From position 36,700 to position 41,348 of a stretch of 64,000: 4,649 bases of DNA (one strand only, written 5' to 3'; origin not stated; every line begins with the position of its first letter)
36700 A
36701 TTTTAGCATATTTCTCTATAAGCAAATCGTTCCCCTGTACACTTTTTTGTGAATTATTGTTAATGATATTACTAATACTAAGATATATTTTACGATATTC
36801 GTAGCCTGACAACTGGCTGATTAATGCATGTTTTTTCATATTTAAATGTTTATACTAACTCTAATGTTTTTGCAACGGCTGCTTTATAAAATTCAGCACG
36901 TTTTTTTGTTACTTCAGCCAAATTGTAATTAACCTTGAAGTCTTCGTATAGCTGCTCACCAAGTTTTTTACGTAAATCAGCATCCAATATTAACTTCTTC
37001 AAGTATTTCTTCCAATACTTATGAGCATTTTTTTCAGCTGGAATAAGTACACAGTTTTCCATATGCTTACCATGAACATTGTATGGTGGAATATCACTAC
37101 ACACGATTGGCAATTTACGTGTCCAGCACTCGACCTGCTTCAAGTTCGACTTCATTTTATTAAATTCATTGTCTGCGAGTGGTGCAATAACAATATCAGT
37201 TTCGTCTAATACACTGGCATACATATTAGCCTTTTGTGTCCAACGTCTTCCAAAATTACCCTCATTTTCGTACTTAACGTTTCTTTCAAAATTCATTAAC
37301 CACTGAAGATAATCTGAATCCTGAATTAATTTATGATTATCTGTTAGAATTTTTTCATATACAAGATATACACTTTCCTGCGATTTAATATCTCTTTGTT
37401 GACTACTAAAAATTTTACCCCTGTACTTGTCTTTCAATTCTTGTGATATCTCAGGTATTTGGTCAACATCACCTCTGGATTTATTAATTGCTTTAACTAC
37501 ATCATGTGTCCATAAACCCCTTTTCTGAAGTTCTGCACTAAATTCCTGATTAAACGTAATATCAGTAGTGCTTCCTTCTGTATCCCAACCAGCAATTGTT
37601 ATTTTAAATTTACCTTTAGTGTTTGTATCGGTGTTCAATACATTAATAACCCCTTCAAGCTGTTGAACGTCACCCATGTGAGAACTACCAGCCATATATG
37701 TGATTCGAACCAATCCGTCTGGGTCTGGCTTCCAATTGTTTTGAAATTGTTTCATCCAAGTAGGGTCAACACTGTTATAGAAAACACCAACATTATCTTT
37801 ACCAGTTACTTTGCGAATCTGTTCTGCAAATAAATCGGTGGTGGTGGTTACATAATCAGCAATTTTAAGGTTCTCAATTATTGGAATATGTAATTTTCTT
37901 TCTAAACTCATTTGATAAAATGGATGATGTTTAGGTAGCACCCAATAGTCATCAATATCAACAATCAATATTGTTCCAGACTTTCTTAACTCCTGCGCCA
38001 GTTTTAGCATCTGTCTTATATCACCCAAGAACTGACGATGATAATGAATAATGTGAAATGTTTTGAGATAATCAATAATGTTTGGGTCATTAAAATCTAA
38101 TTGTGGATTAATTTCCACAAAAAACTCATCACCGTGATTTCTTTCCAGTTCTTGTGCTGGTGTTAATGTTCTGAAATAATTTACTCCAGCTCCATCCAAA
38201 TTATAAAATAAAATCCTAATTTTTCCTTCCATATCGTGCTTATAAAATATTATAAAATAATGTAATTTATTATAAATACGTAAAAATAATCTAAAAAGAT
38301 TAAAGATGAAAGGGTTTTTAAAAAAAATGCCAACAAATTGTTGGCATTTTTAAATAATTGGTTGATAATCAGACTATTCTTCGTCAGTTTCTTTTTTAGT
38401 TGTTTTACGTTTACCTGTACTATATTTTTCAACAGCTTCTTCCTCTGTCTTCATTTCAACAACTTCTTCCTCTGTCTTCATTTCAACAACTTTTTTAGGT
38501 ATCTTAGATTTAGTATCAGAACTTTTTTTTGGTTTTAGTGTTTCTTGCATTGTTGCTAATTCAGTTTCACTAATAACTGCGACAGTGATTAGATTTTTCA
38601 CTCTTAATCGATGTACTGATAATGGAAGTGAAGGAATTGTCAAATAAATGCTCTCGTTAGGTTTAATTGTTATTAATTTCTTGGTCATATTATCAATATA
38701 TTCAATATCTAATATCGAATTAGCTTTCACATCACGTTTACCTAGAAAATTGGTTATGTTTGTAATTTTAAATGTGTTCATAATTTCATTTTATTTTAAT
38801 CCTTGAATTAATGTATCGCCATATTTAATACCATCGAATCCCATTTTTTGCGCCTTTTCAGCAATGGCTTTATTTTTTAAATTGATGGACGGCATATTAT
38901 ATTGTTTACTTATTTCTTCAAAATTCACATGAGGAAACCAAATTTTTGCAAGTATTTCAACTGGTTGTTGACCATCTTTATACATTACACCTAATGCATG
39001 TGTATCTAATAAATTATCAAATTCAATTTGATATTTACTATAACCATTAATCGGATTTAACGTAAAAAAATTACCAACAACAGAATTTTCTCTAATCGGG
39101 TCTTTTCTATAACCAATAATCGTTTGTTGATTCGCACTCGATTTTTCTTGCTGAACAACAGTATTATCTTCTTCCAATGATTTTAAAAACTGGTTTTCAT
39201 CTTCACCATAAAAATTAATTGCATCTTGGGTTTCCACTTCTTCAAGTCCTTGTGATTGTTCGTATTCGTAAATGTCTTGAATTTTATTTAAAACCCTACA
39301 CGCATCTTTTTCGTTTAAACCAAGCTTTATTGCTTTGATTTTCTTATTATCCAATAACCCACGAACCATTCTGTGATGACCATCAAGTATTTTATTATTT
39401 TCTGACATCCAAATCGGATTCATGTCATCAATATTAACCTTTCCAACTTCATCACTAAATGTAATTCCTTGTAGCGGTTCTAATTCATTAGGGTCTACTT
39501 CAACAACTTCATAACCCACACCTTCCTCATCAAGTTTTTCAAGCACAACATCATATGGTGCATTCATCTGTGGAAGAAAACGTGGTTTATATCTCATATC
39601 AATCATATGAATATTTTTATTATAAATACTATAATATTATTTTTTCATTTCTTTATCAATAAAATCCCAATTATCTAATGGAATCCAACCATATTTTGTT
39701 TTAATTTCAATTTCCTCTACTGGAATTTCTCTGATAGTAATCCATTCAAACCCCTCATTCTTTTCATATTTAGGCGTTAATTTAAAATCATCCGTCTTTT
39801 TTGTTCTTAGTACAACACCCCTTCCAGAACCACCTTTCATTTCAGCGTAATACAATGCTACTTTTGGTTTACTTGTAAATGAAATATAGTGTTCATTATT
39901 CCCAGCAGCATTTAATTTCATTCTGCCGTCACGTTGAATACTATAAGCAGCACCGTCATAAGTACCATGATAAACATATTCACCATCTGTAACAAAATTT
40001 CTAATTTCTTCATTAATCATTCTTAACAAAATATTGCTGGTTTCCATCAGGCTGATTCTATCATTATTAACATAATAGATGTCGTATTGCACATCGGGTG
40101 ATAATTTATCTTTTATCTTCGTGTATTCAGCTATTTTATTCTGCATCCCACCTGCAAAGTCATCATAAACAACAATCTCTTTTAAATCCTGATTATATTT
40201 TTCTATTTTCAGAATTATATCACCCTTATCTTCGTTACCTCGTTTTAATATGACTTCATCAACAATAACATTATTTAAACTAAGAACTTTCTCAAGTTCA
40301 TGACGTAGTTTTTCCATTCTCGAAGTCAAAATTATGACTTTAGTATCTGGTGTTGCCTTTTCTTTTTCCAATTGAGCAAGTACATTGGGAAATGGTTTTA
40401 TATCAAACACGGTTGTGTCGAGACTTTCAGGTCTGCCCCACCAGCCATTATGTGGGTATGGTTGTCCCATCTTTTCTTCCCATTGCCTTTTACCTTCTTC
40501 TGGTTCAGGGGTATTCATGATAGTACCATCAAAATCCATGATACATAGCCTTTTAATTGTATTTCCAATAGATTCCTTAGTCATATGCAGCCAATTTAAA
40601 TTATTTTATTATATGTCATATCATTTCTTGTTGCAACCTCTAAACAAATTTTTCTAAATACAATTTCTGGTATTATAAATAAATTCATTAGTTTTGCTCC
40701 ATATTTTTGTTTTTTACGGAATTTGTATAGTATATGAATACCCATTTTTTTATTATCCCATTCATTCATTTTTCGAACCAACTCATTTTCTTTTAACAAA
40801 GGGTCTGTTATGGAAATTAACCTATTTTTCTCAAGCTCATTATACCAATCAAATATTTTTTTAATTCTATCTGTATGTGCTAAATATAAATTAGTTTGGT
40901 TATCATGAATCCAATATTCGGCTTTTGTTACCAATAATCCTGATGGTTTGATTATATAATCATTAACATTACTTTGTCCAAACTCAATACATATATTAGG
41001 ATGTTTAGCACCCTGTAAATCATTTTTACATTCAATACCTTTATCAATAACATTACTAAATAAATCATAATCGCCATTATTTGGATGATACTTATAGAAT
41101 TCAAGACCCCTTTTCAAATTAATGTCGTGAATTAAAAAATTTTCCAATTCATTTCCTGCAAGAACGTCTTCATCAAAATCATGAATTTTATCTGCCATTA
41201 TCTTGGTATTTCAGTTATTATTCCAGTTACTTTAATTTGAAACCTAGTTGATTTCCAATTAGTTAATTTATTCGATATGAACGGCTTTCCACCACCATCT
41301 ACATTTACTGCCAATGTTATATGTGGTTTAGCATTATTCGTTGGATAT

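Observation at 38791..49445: Candidate undescribed system: late-expressed block of RNA-repair, kinase and ADP-ribosyltransferase polyproteins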

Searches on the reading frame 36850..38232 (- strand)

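Call 7: search_protein_families(library=phrogs, proteins=[window:36850-38232:-], max_evalue=0.001)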
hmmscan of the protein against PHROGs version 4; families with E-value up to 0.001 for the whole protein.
window:36850-38232:- (460 aa): 1 family
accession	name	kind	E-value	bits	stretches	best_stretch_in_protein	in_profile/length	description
phrog_7162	-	moron, auxiliary metabolic gene and host takeover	7.1e-32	111.9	2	319-447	180-303/309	glycosyltransferase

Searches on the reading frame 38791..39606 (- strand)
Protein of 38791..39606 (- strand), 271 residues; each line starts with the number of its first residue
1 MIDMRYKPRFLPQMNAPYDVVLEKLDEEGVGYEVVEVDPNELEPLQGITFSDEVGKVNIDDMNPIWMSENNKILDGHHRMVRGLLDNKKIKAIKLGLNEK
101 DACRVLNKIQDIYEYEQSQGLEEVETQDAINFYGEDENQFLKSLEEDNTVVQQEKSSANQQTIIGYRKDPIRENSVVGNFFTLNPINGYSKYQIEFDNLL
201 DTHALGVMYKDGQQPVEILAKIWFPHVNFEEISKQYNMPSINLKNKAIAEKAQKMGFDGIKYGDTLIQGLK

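Call 4: search_protein_families(library=pfam, proteins=[window:38791-39606:-], max_evalue=0.1)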
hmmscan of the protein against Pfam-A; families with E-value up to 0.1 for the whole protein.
window:38791-39606:- (271 aa): 0 families

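Call 5: search_protein_families(library=phrogs, proteins=[window:38791-39606:-], max_evalue=0.001)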
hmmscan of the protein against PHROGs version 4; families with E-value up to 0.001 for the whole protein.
window:38791-39606:- (271 aa): 1 family
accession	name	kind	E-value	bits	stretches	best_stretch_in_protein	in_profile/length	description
phrog_2859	-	unknown function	4.1e-08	32.6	1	10-126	345-460/740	-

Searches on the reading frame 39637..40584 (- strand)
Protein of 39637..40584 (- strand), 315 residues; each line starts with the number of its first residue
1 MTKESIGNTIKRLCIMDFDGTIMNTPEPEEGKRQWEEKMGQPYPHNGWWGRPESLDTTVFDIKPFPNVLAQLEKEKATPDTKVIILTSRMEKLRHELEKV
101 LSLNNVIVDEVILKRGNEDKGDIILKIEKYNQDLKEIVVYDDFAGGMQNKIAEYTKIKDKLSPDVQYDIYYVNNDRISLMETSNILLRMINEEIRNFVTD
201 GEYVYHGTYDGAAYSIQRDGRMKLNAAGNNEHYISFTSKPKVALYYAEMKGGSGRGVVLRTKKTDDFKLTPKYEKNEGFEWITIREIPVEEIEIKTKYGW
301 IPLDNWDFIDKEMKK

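Call 4: search_protein_families(library=pfam, proteins=[window:39637-40584:-], max_evalue=0.1)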
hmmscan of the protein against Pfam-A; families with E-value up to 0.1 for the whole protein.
window:39637-40584:- (315 aa): 1 family
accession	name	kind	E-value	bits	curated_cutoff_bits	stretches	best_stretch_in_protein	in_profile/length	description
PF10307.15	HAD_SAK_1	-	0.0015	18.8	25.6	1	67-181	62-187/203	HAD domain family 1 in Swiss Army Knife RNA repair proteins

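Call 5: search_protein_families(library=phrogs, proteins=[window:39637-40584:-], max_evalue=0.001)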
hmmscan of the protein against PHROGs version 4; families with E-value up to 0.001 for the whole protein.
window:39637-40584:- (315 aa): 1 family
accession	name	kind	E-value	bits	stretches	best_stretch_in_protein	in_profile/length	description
phrog_415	-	other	1.7e-06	28.9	1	9-142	19-146/218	polynucleotide kinase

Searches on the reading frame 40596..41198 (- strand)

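Call 4: search_protein_families(library=pfam, proteins=[window:40596-41198:-], max_evalue=0.1)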
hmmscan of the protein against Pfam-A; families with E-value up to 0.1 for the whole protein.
window:40596-41198:- (200 aa): 1 family
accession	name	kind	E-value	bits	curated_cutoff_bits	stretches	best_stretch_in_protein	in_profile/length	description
PF12989.12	DUF3873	-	0.0046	17.8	27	0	105-151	23-67/68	Domain of unknown function, B. Theta Gene description (DUF3873)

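Call 5: search_protein_families(library=phrogs, proteins=[window:40596-41198:-], max_evalue=0.001)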
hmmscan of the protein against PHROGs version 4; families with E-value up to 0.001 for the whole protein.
window:40596-41198:- (200 aa): 1 family
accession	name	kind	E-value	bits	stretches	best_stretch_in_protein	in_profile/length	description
phrog_13596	-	unknown function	1.8e-09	38.7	1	53-121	31-100/131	-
